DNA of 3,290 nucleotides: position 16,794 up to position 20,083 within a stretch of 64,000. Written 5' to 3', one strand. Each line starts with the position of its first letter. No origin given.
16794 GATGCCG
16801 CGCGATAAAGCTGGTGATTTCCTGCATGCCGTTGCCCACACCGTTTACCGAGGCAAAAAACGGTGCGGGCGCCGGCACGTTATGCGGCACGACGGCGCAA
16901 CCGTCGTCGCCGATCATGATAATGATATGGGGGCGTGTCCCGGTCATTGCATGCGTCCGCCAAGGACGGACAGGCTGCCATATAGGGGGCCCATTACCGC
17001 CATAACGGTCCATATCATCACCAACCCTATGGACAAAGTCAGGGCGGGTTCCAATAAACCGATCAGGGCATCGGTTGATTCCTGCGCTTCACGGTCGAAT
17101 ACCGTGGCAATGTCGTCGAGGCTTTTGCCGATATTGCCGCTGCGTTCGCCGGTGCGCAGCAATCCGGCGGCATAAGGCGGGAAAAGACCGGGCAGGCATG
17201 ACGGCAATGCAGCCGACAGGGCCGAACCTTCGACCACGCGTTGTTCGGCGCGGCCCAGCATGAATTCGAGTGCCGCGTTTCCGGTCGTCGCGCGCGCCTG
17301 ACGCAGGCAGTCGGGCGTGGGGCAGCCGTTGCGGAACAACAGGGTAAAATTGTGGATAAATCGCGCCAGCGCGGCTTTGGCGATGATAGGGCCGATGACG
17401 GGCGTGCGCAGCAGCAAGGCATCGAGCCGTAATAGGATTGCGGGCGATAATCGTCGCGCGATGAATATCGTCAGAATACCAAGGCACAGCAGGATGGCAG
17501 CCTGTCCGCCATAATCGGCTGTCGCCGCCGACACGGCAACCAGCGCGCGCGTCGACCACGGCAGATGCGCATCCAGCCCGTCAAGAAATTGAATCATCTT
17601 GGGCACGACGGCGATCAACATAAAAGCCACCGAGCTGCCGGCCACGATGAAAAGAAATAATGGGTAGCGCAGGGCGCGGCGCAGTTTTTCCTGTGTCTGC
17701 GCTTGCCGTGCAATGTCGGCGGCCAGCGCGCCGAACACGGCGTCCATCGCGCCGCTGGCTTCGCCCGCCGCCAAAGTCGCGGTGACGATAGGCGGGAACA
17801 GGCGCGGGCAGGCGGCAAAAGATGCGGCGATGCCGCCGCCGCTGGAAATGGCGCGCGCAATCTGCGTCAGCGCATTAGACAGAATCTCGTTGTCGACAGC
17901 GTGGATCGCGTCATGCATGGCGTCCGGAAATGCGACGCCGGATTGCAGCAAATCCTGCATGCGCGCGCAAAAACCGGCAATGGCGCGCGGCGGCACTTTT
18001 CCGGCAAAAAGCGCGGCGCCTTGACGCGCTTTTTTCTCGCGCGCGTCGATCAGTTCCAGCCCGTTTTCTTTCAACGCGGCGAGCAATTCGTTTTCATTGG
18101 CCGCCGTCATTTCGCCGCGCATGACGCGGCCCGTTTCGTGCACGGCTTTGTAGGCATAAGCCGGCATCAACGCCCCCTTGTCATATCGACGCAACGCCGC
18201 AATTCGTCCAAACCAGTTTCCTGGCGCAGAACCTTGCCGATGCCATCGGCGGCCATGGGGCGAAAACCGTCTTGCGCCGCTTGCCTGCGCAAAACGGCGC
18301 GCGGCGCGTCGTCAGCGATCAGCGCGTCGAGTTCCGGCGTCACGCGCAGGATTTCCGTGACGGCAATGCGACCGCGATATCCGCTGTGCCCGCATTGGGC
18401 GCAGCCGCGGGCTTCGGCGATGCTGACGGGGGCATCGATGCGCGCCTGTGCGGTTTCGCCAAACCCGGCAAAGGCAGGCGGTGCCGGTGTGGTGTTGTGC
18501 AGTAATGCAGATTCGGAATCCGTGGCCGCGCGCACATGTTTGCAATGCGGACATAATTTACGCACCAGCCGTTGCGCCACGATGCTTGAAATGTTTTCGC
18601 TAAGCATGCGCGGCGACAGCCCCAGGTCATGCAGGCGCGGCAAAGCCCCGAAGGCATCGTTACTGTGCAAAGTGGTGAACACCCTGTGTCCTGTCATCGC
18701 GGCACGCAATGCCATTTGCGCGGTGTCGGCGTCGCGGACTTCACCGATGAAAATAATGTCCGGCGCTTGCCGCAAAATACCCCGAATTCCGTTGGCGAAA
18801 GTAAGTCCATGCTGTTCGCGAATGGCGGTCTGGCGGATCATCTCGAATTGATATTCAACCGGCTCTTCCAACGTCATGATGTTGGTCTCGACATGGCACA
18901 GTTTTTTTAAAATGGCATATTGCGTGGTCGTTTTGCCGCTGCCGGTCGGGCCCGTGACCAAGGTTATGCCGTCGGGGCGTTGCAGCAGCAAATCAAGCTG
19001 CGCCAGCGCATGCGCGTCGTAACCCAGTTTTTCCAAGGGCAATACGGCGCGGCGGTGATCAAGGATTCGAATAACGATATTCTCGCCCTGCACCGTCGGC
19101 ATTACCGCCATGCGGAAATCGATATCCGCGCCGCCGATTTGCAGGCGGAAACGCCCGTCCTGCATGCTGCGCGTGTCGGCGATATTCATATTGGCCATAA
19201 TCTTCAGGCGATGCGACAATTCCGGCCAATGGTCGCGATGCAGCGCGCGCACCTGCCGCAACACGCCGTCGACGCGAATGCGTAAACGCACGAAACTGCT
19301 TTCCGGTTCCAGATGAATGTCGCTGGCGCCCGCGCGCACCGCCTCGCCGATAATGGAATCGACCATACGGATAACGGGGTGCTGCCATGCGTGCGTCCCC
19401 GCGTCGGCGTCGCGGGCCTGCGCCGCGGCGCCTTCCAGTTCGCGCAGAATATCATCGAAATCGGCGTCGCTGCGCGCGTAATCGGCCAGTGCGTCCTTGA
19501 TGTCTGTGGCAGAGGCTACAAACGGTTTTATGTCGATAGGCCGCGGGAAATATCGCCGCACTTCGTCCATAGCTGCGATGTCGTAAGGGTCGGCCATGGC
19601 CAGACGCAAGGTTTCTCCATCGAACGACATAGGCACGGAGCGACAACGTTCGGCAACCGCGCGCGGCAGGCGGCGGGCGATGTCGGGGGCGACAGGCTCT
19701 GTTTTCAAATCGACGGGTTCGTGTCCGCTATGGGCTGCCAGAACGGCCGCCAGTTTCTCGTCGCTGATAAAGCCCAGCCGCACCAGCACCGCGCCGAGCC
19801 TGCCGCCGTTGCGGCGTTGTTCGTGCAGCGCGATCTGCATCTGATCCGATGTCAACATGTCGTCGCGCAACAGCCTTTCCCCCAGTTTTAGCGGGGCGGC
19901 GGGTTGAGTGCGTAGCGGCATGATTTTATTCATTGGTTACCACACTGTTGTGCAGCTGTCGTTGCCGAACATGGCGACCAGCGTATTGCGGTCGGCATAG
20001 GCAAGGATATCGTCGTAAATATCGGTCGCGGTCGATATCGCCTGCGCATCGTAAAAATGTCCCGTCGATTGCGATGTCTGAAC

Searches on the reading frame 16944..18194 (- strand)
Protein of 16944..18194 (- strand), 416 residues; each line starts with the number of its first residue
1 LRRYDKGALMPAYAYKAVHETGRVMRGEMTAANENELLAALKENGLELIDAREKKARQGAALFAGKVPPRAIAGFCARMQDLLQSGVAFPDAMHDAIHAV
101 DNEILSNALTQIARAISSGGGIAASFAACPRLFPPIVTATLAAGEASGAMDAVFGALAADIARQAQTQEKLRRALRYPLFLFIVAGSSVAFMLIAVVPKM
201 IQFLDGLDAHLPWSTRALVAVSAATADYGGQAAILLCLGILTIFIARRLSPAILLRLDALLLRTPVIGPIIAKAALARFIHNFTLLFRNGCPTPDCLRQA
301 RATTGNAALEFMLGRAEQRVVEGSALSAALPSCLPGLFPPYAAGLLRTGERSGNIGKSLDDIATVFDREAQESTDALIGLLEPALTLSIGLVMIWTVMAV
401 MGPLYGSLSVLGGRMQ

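Call 77: search_protein_families(library=pfam, proteins=[window:16944-18194:-], max_evalue=1e-8)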
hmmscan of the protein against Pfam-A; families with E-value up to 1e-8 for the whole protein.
window:16944-18194:- (416 aa): 1 family
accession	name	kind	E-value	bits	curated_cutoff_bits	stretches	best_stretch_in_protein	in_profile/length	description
PF00482.28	T2SSF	-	4e-43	146.8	25.2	2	75-198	1-125/125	Type II secretion system (T2SS), protein F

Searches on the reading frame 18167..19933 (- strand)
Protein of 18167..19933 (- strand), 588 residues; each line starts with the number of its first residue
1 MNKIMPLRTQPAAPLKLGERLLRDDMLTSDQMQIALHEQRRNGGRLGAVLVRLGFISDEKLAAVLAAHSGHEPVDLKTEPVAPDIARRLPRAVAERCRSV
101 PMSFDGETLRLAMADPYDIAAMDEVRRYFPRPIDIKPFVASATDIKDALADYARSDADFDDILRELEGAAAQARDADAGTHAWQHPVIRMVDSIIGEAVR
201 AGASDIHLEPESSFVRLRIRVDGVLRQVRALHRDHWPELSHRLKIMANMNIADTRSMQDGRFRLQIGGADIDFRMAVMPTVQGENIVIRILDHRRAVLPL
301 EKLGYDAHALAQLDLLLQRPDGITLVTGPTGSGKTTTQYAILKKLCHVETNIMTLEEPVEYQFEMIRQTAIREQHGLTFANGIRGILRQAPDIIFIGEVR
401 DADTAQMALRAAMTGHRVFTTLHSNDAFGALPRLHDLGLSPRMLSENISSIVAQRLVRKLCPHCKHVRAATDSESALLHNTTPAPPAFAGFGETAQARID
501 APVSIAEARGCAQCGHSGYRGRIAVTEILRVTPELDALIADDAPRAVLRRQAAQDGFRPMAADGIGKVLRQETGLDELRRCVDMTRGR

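Call 77: search_protein_families(library=pfam, proteins=[window:18167-19933:-], max_evalue=1e-8)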
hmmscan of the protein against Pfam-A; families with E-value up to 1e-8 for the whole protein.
window:18167-19933:- (588 aa): 2 families
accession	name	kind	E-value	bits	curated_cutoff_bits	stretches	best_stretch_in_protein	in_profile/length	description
PF00437.27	T2SSE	-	9e-115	383.7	24.9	1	184-579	5-369/370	Type II/IV secretion system protein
PF05157.20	MshEN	-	4.6e-18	65.4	23.1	1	73-155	5-86/90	MshEN domain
